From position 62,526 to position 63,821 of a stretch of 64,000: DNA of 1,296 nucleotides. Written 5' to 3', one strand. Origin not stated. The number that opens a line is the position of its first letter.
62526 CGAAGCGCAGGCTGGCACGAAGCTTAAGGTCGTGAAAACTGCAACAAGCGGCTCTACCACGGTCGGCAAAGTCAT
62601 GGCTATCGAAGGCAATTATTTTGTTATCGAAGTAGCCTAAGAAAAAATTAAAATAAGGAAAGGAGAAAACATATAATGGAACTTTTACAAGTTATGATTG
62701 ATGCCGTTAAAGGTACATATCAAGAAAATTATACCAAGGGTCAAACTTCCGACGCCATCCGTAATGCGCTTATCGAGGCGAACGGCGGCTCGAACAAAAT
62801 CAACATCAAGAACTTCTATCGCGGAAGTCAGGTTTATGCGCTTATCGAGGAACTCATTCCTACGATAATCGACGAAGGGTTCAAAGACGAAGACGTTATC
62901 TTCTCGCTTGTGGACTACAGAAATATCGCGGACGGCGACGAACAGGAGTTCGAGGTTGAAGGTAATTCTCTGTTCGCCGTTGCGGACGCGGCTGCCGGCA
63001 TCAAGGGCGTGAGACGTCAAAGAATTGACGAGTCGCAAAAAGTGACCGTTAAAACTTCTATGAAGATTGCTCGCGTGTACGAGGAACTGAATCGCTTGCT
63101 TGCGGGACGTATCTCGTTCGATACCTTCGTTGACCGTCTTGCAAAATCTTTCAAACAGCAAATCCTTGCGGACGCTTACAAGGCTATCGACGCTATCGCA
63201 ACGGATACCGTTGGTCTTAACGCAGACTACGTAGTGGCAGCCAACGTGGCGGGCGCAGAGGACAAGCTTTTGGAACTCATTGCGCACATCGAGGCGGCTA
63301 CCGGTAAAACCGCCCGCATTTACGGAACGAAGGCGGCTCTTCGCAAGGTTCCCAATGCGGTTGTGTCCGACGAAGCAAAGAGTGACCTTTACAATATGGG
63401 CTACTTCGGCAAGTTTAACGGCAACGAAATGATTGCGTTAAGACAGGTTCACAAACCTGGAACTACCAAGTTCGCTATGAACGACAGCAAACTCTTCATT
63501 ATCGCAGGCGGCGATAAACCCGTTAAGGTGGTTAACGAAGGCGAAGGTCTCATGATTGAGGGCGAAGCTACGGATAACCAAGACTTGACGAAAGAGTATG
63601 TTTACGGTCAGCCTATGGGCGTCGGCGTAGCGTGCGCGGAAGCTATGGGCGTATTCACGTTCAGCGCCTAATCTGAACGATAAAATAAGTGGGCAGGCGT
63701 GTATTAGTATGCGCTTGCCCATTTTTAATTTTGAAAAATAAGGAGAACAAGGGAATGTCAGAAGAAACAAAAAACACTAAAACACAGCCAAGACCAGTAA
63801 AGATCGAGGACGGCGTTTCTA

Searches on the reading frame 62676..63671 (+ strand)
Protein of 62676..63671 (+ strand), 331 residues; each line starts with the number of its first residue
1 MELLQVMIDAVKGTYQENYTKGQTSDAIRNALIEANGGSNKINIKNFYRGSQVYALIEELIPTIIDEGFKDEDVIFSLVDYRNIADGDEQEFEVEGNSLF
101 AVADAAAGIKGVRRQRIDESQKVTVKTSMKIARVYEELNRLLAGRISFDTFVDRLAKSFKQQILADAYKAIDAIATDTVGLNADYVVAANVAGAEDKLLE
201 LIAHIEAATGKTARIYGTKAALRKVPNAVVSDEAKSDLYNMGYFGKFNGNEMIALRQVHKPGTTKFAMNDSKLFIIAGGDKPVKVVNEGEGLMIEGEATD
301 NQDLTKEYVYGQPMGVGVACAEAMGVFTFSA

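Call 10: search_protein_families(library=phrogs, proteins=[window:62676-63671:+], max_evalue=0.001)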
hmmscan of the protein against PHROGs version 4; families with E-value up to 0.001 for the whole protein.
window:62676-63671:+ (331 aa): 3 families
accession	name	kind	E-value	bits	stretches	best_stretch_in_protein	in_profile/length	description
phrog_4088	-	unknown function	9.7e-82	275.9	1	3-328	7-330/332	-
phrog_22779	-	unknown function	1.5e-27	97.5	1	132-298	6-171/205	-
phrog_27131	-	unknown function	9e-12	46.3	1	2-116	7-119/119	-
